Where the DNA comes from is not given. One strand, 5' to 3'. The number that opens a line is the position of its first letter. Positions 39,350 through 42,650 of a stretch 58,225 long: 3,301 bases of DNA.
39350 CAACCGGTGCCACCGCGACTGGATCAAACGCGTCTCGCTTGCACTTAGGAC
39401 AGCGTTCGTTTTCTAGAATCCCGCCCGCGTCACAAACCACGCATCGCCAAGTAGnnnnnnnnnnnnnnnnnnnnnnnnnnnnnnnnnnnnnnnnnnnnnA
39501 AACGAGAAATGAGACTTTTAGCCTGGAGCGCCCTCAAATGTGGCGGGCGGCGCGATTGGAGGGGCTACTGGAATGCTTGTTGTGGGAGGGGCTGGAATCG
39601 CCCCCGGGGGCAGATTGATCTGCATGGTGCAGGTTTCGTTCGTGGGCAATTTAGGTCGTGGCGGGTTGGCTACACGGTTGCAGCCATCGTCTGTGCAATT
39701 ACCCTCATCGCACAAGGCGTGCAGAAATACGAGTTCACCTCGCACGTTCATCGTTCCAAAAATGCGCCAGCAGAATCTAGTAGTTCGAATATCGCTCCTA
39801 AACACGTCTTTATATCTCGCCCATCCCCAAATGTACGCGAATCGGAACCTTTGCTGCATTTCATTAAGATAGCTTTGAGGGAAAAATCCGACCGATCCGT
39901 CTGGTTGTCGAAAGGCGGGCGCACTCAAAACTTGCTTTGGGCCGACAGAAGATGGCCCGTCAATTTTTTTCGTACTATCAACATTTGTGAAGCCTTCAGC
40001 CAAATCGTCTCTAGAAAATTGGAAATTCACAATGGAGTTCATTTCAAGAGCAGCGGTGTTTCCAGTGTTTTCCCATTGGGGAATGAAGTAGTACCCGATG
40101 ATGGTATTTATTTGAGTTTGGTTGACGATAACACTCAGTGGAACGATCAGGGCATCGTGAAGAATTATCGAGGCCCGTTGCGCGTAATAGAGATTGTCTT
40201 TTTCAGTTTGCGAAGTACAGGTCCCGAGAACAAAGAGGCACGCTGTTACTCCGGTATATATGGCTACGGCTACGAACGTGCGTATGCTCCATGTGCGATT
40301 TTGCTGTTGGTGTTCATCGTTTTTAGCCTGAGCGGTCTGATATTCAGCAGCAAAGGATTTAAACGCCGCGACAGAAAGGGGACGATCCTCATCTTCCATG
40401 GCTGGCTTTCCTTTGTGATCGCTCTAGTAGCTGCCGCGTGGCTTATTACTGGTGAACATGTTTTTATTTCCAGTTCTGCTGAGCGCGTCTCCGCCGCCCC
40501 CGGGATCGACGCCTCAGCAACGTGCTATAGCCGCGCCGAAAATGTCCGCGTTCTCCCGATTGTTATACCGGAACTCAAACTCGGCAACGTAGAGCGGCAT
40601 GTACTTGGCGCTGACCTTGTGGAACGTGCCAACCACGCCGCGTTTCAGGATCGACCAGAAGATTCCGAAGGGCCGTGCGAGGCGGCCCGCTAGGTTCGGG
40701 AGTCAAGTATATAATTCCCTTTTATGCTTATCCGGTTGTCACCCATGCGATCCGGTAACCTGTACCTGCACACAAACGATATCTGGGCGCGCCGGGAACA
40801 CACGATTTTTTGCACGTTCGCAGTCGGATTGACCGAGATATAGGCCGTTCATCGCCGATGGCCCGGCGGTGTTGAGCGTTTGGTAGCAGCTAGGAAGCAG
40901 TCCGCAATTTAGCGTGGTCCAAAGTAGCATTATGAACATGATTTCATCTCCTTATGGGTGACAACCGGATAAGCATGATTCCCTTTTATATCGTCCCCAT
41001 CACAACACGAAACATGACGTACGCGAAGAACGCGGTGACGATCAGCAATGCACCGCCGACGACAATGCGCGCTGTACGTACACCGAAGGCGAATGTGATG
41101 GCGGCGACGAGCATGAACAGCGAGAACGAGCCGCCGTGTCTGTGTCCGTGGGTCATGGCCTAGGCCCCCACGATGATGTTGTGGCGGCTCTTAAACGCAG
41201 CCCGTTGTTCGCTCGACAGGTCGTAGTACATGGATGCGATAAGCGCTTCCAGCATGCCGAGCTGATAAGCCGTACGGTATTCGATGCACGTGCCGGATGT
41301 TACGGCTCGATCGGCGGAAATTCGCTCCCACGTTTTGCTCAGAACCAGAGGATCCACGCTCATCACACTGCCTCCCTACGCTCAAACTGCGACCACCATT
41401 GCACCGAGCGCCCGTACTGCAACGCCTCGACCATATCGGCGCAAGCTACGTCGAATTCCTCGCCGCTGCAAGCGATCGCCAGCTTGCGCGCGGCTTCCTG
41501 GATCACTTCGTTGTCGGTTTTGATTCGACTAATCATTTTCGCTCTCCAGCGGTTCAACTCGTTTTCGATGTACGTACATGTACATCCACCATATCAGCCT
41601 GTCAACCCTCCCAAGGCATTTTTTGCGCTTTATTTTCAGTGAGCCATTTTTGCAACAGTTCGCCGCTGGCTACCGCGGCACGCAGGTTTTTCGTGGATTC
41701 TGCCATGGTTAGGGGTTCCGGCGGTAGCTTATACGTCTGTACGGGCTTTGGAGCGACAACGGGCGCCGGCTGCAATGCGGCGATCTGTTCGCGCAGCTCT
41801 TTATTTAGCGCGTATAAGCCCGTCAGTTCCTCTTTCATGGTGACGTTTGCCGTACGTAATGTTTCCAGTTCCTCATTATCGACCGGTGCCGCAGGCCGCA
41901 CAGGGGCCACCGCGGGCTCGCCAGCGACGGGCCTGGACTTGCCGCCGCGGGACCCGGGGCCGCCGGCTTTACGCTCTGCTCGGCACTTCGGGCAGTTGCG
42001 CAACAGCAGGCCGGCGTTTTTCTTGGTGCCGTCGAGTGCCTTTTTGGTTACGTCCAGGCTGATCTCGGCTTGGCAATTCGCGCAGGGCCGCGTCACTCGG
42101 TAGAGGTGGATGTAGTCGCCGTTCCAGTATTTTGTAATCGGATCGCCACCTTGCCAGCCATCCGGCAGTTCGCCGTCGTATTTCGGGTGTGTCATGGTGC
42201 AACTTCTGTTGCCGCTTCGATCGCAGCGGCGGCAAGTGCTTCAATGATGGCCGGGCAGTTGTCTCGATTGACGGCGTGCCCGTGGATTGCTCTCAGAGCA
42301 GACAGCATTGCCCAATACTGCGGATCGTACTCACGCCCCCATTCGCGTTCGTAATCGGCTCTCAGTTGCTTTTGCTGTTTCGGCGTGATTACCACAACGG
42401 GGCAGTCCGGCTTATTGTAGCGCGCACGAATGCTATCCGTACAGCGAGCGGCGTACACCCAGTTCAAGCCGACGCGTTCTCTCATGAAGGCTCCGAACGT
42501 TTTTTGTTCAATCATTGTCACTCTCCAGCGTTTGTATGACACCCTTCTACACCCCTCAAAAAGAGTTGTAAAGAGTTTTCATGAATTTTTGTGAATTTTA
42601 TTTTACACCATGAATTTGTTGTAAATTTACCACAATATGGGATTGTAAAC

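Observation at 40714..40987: Sister 253-bp miniature element sharing the methyltransferase-cassette termini and carrying a 66-aa peptide gene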

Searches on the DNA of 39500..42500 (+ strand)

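Call 5: search_dna_similar(query=window:39500-42500:+, collection=phages, mode=near)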
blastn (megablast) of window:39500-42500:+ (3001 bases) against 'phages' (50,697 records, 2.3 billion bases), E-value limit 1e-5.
No match.
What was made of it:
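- Tried and rejected: The el.1 region gave no match (call 5).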

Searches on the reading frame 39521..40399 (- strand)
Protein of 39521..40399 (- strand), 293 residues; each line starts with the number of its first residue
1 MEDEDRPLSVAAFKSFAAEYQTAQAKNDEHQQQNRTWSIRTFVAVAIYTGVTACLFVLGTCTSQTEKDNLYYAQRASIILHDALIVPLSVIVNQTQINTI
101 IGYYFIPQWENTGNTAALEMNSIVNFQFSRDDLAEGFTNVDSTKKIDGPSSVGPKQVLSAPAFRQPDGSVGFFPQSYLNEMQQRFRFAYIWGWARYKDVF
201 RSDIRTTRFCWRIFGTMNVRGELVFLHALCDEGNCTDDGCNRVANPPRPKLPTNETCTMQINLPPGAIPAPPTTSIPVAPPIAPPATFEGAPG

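Call 18: search_protein_families(library=pfam, proteins=[window:39521-40399:-], max_evalue=0.01)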
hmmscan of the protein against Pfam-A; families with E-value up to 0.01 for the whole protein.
window:39521-40399:- (293 aa): 0 families

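Call 54: search_protein_families(library=ncbifam, proteins=[window:39521-40399:-], max_evalue=0.01)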
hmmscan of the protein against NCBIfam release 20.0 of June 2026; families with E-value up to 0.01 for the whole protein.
window:39521-40399:- (293 aa): 0 families

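Call 67: find_homologous_proteins(query=window:39521-40399:-, max_evalue=0.001)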
Query window:39521-40399:- (293 aa): 10 proteins with E <= 0.001 among 467 candidates.
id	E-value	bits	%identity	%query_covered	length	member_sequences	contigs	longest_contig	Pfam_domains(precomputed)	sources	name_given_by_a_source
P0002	7.3e-201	684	100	100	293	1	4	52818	-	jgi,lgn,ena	-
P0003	2.8e-135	468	73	90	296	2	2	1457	-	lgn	-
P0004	4.2e-86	307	48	100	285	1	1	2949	-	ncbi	-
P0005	8.4e-84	299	50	91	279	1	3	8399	-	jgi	jgi:hypothetical protein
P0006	2.5e-81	291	48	97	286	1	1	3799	-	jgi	jgi:hypothetical protein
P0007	4.2e-74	268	49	89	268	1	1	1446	-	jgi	jgi:hypothetical protein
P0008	7.3e-61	224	43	83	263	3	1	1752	-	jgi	-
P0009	6.6e-59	218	43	81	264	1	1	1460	-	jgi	jgi:hypothetical protein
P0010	1.3e-20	92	37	56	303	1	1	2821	-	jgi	jgi:hypothetical protein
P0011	2.3e-17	81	37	56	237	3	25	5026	-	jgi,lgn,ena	jgi:hypothetical protein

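Call 68: find_encoding_contigs(protein=P0005, flank=4000, max_places=3)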
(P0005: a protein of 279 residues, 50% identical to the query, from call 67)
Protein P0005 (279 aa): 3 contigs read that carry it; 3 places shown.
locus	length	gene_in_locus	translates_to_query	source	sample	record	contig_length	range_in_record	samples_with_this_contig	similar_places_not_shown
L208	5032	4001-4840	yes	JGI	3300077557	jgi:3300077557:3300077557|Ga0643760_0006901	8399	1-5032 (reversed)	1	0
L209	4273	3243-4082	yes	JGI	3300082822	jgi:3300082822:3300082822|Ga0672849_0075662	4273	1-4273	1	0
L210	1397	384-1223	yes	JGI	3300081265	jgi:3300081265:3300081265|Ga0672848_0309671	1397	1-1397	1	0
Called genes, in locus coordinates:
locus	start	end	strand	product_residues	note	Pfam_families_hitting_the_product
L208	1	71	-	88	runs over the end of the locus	-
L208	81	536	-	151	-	-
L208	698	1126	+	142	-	-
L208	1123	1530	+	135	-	-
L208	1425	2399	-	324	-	PF04250:DUF429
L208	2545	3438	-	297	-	-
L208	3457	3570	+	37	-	-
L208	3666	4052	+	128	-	-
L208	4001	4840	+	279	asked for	-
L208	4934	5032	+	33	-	?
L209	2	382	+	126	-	?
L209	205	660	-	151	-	-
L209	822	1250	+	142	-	-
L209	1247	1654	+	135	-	-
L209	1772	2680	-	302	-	-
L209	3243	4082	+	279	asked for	-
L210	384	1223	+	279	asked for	-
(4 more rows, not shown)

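Call 69: find_encoding_contigs(protein=P0006, flank=4000, max_places=3)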
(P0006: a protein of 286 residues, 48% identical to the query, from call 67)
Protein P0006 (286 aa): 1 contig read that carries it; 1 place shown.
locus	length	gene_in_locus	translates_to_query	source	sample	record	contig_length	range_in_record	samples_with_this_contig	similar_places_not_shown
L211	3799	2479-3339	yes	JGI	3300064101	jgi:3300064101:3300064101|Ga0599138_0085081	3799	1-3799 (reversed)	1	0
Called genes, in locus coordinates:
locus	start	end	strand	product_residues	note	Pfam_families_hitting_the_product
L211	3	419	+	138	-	?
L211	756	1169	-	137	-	-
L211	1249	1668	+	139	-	PF08818:DUF1801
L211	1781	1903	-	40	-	PF10262:Rdx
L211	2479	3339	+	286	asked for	-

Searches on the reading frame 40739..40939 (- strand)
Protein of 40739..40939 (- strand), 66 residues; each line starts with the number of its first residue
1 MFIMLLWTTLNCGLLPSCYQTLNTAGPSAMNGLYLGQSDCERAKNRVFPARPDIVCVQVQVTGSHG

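Call 18: search_protein_families(library=pfam, proteins=[window:40742-40939:-], max_evalue=0.01)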
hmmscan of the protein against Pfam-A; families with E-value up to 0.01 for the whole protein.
window:40742-40939:- (66 aa): 0 families

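Call 29: find_encoding_contigs(protein=window:40739-40939:-, flank=3000, max_places=10)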
Protein window:40739-40939:- (66 aa): 7 contigs read that carry it; 1 place shown.
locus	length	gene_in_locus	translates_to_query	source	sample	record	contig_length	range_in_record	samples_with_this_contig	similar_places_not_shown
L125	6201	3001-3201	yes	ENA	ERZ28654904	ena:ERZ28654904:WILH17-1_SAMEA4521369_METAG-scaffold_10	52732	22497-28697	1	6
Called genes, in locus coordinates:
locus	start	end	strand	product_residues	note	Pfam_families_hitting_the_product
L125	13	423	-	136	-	-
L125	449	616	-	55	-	-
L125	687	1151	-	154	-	-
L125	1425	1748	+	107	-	-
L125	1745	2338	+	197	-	-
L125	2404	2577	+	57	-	-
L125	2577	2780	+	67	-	-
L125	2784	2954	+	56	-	-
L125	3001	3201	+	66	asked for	-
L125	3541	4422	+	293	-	-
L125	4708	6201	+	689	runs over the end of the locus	PF09250:Prim-Pol (weak), PF13481:AAA_25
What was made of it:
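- It is co-oriented with the operon and was called as a gene in the source assemblies (call 29).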

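Call 32: find_homologous_proteins(query=window:40742-40939:-, max_evalue=0.01)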
Query seq(66 aa) (66 aa): 1 proteins with E <= 0.01 among 1 candidates.
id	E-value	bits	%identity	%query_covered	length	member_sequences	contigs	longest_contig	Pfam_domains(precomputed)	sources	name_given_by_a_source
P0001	4.7e-39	149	100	100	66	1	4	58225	-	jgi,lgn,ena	-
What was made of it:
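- Tried and rejected: The word-indexed search found only the query itself (call 32).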

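Call 54: search_protein_families(library=ncbifam, proteins=[window:40742-40939:-], max_evalue=0.01)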
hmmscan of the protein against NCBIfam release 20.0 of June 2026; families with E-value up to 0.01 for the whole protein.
window:40742-40939:- (66 aa): 0 families

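Call 70: predict_structure(protein=window:40742-40939:-)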
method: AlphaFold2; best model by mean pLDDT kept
length: 66 residues; sequences in the alignment: 1
mean_pLDDT: 60.0   pTM: 0.41
mean pLDDT of the five models: 60.0, 52.4, 51.6, 46.3, 44.2
residues with pLDDT >= 90: 0; 70-90: 11; 50-70: 46; < 50: 9
segments of 3 or more residues with pLDDT < 50: 2-4
pLDDT, mean of each block of 10 residues (from residue 1): 49 58 54 67 70 69 49
secondary structure, 60 per line:
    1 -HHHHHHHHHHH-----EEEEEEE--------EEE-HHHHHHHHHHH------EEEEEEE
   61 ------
elements in order: H2-12 E18-24 E33-35 H37-47 E54-60
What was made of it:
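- The AlphaFold model has low confidence, pLDDT 60 (call 70).
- Tried and rejected: The AlphaFold model had pLDDT 60, so no fold search was run (call 70).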

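Call 82: search_protein_representatives(protein=window:40742-40939:-)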
Query: 66 residues. Proteins with E-value up to 0.001 (for the whole library): 2; up to 1e-10: 1; up to 1e-30: 1. The best 2 are listed.
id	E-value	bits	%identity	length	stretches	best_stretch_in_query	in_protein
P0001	1.5e-39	148.5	100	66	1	1-66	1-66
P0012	8.5e-06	41.9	40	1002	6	28-56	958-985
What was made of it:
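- On Mobile insertion cassette (MIC): Whether the ORF is functional is unproven (calls 32, 82).
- The ORF has no homolog at all (calls 32, 82).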

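Call 84: search_protein_families(library=pfam, proteins=[window:40742-40939:-, P0012], max_evalue=10)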
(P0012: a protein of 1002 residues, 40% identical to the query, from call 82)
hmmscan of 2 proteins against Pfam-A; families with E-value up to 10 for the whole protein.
seq(66 aa): 0 families

P0012 (1002 aa): 3 families
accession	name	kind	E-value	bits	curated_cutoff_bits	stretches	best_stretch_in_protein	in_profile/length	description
PF11617.13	Cu-binding_MopE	-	2.4e-161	523.8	27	16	903-932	1-30/30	Putative metal-binding motif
PF10509.15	GalKase_gal_bdg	-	0.24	11.4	23.1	0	102-116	16-30/49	Galactokinase galactose-binding signature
PF22355.1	tRNA_int_end_N3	-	0.34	11.1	26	0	911-935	31-55/55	tRNA-splicing endonuclease subunit NEQ261 N-terminal domain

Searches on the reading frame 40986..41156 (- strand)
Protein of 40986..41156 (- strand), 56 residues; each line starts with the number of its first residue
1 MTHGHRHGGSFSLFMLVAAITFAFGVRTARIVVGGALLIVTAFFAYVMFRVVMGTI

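Call 18: search_protein_families(library=pfam, proteins=[window:40989-41156:-], max_evalue=0.01)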
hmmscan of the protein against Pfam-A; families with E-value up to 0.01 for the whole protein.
window:40989-41156:- (56 aa): 0 families

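Call 30: find_encoding_contigs(protein=window:40986-41156:-, flank=3000, max_places=10)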
Protein window:40986-41156:- (56 aa): 7 contigs read that carry it; 1 place shown.
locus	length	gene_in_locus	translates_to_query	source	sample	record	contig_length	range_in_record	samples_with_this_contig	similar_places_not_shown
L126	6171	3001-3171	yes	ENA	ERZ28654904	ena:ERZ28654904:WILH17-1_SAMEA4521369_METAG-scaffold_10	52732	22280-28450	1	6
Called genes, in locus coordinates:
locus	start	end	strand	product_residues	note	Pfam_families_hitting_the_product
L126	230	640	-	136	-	-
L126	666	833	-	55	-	-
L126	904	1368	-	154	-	-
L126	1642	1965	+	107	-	-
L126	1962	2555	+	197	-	-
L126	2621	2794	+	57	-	-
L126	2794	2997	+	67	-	-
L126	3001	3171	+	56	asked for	-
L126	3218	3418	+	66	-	-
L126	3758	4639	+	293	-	-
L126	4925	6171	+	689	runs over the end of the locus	PF09250:Prim-Pol (weak), PF13481:AAA_25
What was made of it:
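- The ORF is co-oriented with the neighbouring called genes, and the same context is present in 7 assembled contigs (calls 29, 30).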
